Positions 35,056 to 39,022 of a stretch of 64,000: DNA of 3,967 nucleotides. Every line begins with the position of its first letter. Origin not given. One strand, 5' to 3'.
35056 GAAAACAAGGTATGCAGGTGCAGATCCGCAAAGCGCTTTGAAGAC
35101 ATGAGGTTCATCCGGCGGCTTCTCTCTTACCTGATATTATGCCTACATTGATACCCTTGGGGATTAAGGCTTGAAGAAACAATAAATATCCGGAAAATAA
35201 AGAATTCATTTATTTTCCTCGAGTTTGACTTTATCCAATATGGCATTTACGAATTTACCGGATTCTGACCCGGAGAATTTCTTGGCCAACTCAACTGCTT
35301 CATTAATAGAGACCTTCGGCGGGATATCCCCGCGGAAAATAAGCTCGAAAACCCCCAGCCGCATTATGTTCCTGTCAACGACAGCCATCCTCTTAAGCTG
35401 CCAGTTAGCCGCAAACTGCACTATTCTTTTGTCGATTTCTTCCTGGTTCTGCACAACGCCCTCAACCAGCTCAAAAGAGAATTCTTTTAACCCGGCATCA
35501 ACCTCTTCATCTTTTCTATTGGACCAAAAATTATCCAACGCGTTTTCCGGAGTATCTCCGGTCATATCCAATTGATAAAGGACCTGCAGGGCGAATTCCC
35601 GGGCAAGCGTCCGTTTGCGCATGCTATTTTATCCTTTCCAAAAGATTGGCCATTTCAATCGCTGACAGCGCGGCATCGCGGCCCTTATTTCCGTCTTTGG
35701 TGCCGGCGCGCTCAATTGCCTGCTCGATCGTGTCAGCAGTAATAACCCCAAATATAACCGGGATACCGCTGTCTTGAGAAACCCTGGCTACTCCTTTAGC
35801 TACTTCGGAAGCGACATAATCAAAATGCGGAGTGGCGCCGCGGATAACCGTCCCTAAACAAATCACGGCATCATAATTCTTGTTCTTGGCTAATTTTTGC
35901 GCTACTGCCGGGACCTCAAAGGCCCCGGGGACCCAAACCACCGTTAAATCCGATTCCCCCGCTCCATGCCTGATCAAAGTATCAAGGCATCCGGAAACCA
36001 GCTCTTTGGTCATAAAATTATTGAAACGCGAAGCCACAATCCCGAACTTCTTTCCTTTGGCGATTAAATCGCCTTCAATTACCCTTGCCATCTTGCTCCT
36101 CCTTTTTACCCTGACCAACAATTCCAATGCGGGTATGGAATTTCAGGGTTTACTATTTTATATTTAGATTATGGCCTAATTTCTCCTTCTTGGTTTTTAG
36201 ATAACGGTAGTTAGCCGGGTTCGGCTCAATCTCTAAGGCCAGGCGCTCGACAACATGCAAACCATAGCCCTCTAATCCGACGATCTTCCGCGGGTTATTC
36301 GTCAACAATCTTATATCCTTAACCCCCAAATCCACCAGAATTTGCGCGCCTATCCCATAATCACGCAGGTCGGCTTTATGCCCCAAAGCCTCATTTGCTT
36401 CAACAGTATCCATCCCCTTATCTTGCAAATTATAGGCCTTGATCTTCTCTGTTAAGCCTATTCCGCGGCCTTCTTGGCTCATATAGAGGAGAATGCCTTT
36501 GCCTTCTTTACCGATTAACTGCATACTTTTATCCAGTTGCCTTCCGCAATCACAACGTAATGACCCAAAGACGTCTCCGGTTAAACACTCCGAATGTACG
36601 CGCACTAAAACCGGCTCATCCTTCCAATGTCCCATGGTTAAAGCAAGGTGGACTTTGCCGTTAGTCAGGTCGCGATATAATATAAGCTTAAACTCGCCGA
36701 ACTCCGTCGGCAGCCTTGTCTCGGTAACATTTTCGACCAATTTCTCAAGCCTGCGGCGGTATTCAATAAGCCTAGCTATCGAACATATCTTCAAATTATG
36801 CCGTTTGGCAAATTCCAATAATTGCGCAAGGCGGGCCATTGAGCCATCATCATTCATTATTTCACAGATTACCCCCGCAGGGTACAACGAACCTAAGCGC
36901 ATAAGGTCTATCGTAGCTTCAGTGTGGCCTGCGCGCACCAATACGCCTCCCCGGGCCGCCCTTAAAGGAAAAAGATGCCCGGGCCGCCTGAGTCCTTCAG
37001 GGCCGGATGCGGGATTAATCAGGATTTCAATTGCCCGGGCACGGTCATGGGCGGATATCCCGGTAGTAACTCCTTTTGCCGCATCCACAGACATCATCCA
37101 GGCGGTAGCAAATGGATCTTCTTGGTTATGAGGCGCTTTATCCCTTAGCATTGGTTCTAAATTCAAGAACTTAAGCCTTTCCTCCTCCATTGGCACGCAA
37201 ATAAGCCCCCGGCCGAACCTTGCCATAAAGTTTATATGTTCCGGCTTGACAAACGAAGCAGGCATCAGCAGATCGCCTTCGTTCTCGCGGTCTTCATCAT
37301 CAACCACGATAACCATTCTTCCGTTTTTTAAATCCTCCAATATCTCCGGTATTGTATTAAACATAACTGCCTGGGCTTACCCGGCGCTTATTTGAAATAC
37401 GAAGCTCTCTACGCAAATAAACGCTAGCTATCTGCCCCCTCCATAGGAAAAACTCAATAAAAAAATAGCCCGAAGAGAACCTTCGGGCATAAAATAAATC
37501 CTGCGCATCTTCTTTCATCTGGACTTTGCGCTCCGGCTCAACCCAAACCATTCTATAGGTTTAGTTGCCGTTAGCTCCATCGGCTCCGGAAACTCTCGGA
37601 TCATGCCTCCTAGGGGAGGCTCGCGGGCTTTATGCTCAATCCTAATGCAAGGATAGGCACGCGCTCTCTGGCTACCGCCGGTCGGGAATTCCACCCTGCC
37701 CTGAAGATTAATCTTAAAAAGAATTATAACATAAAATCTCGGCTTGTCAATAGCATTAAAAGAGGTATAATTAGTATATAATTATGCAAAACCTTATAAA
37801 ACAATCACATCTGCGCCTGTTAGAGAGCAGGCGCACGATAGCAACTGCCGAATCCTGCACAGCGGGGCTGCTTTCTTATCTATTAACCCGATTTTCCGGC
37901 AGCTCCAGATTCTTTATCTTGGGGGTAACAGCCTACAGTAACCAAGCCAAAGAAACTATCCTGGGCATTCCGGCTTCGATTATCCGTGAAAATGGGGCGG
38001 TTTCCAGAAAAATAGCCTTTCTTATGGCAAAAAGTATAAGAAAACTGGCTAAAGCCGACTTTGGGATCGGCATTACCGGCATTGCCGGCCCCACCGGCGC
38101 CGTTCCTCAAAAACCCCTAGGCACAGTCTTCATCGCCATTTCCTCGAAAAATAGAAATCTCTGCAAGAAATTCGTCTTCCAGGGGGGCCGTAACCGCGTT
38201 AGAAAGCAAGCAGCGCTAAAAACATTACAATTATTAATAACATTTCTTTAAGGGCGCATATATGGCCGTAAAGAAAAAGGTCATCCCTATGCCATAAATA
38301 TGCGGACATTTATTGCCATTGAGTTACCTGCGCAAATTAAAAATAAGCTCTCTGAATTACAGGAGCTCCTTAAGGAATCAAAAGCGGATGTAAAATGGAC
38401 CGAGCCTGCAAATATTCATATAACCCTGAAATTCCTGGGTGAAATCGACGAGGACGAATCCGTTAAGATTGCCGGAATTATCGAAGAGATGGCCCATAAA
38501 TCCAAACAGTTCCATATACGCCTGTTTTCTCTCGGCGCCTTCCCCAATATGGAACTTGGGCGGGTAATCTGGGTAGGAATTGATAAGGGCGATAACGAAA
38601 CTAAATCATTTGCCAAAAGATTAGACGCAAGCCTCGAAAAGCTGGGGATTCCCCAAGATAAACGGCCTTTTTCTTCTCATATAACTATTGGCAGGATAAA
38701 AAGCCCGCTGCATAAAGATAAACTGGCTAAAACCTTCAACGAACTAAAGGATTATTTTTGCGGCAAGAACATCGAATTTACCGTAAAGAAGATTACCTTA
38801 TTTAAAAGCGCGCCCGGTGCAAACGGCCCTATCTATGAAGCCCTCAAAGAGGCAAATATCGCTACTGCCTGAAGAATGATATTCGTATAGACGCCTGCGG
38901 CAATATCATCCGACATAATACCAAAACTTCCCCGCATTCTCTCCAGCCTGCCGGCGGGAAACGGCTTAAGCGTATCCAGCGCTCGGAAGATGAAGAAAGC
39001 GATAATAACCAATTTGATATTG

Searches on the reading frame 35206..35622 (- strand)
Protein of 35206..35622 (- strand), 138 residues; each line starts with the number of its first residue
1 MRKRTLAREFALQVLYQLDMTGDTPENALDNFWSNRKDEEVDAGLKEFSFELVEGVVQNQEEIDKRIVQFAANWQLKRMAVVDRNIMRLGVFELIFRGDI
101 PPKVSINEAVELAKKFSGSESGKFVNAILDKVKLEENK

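Call 5: search_protein_families(library=pfam, proteins=[window:35206-35622:-])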
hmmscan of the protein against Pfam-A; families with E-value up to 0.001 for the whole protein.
window:35206-35622:- (138 aa): 1 family
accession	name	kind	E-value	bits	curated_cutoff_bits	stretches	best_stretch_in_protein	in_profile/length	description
PF01029.23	NusB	-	3.8e-42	144.3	23.1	1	7-132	3-131/133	NusB family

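Call 6: search_protein_families(library=ncbifam, proteins=[window:35206-35622:-])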
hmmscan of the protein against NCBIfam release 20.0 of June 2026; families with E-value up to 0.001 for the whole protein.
window:35206-35622:- (138 aa): 8 families
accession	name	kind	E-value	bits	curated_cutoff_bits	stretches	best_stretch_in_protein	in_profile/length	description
TIGR01951.1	nusB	equivalog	2.9e-44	150.5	88.35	1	4-133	2-128/131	transcription antitermination factor NusB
NF001223.0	PRK00202.1-1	equivalog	4.1e-33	114.5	131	1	3-135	8-143/146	transcription antitermination factor NusB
NF011494.0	PRK14902.1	equivalog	3.6e-19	68.9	319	1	6-134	4-127/444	16S rRNA (cytosine(967)-C(5))-methyltransferase RsmB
NF001230.0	PRK00202.2-5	equivalog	3.5e-16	59.4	132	1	7-132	25-147/165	transcription antitermination factor NusB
NF011493.0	PRK14901.1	equivalog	4.4e-13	48.8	540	1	5-132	3-125/447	16S rRNA (cytosine(967)-C(5))-methyltransferase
TIGR00563.1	rsmB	equivalog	2.5e-11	43.4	269.05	1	8-136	1-124/437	16S rRNA (cytosine(967)-C(5))-methyltransferase RsmB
NF011495.0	PRK14903.1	equivalog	2.6e-08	33.1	503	1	46-133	39-120/431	16S rRNA (cytosine(967)-C(5))-methyltransferase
NF008149.0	PRK10901.1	equivalog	0.00073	18.6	375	1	10-136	14-133/434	16S rRNA (cytosine(967)-C(5))-methyltransferase RsmB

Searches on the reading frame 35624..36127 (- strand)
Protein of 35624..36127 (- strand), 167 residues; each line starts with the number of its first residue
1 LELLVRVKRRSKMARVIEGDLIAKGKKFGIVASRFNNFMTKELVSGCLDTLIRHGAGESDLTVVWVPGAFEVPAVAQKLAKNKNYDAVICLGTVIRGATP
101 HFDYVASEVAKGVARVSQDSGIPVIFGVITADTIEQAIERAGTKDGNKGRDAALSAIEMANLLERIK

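Call 5: search_protein_families(library=pfam, proteins=[window:35624-36127:-])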
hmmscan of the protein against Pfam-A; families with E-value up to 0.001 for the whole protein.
window:35624-36127:- (167 aa): 1 family
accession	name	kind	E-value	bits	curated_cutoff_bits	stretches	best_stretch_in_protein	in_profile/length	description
PF00885.24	DMRL_synthase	-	1.9e-60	203.2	26.7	1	26-163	2-138/139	6,7-dimethyl-8-ribityllumazine synthase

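Call 6: search_protein_families(library=ncbifam, proteins=[window:35624-36127:-])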
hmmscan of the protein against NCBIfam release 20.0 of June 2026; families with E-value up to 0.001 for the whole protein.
window:35624-36127:- (167 aa): 3 families
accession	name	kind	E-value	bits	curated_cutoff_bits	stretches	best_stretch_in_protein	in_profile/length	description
TIGR00114.1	lumazine-synth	equivalog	2.3e-54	183.2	84.6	1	27-162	2-137/138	6,7-dimethyl-8-ribityllumazine synthase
NF000814.0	PRK00061.2-2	equivalog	5.5e-31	107.5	174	1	22-165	14-157/160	6,7-dimethyl-8-ribityllumazine synthase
NF009084.0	PRK12419.1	equivalog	1.5e-18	66.9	160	1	23-166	11-157/166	6,7-dimethyl-8-ribityllumazine synthase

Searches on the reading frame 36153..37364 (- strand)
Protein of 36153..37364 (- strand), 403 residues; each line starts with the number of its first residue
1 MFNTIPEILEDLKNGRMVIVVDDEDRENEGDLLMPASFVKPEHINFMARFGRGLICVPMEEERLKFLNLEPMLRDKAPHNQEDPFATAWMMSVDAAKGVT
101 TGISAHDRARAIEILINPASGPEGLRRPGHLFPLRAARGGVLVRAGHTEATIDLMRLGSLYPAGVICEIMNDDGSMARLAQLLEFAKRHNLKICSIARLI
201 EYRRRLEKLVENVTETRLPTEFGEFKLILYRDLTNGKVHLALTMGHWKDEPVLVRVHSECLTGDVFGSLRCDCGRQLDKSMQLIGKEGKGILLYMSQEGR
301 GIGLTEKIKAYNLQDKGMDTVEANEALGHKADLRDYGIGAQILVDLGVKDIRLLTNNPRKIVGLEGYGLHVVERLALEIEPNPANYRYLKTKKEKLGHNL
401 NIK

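Call 5: search_protein_families(library=pfam, proteins=[window:36153-37364:-])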
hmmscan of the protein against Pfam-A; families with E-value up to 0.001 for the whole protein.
window:36153-37364:- (403 aa): 2 families
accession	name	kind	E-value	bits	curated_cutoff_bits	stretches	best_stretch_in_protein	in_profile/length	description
PF00926.24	DHBP_synthase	-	6.2e-80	267.7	26.4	1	7-202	2-191/191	3,4-dihydroxy-2-butanone 4-phosphate synthase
PF00925.25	GTP_cyclohydro2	-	1.2e-76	256.3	23.3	1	212-375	2-164/165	GTP cyclohydrolase II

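Call 6: search_protein_families(library=ncbifam, proteins=[window:36153-37364:-])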
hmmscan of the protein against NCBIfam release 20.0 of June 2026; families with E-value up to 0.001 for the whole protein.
window:36153-37364:- (403 aa): 12 families
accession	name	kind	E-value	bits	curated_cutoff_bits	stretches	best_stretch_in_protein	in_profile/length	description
NF006806.0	PRK09319.1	equivalog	1.7e-179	598.1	764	1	2-401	11-410/561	bifunctional 3,4-dihydroxy-2-butanone-4-phosphate synthase/GTP cyclohydrolase II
NF006803.0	PRK09311.1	equivalog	5.4e-178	592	569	1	1-402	8-406/417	bifunctional 3,4-dihydroxy-2-butanone-4-phosphate synthase/GTP cyclohydrolase II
NF010626.1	PRK14019.1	equivalog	2.3e-126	421.7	513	1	2-373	2-359/364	bifunctional 3,4-dihydroxy-2-butanone-4-phosphate synthase/GTP cyclohydrolase II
NF006805.0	PRK09318.1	equivalog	2e-106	356.2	486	1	7-402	3-382/387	bifunctional 3,4-dihydroxy-2-butanone-4-phosphate synthase/GTP cyclohydrolase II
NF009132.0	PRK12485.1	equivalog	2e-94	316.7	693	1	2-376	3-366/369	bifunctional 3,4-dihydroxy-2-butanone-4-phosphate synthase/GTP cyclohydrolase II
NF006804.0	PRK09314.1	equivalog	5.2e-89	298.7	432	2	3-299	4-288/339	bifunctional 3,4-dihydroxy-2-butanone 4-phosphate synthase/GTP cyclohydrolase II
NF001591.0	PRK00393.1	subfamily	1.5e-77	259.5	148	1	210-401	4-195/199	GTP cyclohydrolase II RibA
TIGR00505.1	ribA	equivalog_domain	6.7e-77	257.3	205.85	1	212-400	2-191/191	GTP cyclohydrolase II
TIGR00506.1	ribB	equivalog_domain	4.7e-73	245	177.45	1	1-203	1-204/204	3,4-dihydroxy-2-butanone-4-phosphate synthase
NF006456.0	PRK08815.1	equivalog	7.2e-60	203.2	464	1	149-402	122-367/376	GTP cyclohydrolase II RibA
NF004437.0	PRK05773.1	equivalog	1.6e-18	66.8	262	1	5-193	3-207/219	3,4-dihydroxy-2-butanone 4-phosphate synthase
NF005536.0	PRK07198.1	equivalog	6.7e-10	38.4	403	1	251-385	239-384/419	GTP cyclohydrolase II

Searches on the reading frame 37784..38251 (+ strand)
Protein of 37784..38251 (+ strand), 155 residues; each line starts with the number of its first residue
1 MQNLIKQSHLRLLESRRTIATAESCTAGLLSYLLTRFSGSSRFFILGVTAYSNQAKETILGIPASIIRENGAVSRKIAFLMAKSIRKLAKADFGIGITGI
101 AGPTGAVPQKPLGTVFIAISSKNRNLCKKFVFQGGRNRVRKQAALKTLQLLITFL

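Call 5: search_protein_families(library=pfam, proteins=[window:37784-38251:+])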
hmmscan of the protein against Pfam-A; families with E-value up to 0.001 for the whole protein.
window:37784-38251:+ (155 aa): 1 family
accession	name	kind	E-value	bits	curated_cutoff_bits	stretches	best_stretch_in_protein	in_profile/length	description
PF02464.23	CinA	-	2.7e-50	170.4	23.5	1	3-154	3-154/155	Competence-damaged protein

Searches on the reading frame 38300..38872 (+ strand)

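Call 5: search_protein_families(library=pfam, proteins=[window:38300-38872:+])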
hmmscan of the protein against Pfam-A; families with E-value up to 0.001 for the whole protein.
window:38300-38872:+ (190 aa): 3 families
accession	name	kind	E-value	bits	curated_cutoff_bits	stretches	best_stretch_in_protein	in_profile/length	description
PF02834.22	LigT_PEase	-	3e-30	104.7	23.3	2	7-91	1-87/87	LigT like Phosphoesterase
PF13563.12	2_5_RNA_ligase2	-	5.7e-13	49.6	27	1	15-170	7-148/152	2'-5' RNA ligase superfamily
PF10469.15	AKAP7_NLS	-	7.8e-09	36.1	24.4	1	4-148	4-167/208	AKAP7 2'5' RNA ligase-like domain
